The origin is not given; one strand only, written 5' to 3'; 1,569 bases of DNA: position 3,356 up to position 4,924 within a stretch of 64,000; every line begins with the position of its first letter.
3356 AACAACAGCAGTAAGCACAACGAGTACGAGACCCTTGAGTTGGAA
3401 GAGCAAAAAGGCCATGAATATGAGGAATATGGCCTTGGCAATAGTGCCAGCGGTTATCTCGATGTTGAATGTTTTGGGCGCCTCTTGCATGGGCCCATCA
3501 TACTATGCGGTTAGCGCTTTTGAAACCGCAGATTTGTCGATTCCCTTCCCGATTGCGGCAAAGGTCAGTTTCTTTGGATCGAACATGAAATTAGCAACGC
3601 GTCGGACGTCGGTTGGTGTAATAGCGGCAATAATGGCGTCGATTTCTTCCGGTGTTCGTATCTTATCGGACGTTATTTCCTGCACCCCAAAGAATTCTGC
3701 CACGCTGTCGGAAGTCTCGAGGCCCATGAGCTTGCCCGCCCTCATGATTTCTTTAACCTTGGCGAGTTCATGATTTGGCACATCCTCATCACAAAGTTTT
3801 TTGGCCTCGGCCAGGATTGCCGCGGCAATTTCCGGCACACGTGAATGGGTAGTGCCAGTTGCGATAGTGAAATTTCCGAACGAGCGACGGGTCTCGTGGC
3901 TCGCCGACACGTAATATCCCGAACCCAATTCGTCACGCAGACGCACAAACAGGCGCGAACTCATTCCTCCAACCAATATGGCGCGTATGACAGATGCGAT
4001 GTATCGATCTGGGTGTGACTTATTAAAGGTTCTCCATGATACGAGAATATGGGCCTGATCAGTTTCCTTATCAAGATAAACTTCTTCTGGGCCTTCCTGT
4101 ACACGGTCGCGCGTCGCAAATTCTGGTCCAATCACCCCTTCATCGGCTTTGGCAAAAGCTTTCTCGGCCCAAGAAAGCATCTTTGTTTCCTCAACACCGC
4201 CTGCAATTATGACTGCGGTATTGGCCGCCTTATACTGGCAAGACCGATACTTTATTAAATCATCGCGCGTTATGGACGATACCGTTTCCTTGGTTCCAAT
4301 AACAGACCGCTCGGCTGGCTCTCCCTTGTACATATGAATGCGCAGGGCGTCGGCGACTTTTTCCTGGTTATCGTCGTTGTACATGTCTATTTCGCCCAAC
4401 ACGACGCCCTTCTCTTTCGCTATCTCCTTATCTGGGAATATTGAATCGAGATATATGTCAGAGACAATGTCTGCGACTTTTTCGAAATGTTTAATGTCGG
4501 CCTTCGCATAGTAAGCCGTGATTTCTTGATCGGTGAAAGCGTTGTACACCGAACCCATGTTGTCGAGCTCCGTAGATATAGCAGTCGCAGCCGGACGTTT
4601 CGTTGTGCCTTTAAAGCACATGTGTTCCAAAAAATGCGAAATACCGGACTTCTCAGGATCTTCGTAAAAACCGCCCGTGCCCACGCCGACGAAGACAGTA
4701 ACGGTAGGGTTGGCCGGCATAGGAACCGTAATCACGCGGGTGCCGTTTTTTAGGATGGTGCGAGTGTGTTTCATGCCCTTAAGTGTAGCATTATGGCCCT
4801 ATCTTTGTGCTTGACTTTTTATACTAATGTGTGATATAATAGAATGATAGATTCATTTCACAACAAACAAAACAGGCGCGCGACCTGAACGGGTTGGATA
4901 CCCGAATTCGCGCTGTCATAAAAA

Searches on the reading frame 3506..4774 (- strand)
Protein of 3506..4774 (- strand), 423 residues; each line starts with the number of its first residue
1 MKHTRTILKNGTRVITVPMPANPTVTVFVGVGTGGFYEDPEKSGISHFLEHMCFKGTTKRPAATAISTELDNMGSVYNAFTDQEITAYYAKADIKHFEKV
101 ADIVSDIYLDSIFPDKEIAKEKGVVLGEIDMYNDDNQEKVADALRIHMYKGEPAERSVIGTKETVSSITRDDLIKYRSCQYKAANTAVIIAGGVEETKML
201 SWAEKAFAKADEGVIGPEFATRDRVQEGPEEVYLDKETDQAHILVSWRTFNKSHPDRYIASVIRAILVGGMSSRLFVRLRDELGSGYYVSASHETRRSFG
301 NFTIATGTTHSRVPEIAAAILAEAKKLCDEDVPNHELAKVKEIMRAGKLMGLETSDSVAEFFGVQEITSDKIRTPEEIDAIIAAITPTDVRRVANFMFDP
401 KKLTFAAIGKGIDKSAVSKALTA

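Call 87: search_protein_families(library=pfam, proteins=[window:3506-4774:-], max_evalue=0.00001)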
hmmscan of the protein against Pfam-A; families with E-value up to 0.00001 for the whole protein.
window:3506-4774:- (423 aa): 2 families
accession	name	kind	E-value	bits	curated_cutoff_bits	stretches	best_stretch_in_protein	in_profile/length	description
PF00675.25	Peptidase_M16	-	3.1e-35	121.7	22.3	1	13-161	1-148/149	Insulinase (Peptidase family M16)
PF05193.26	Peptidase_M16_C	-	2.3e-32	112.8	23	1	167-343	1-180/181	Peptidase M16 inactive domain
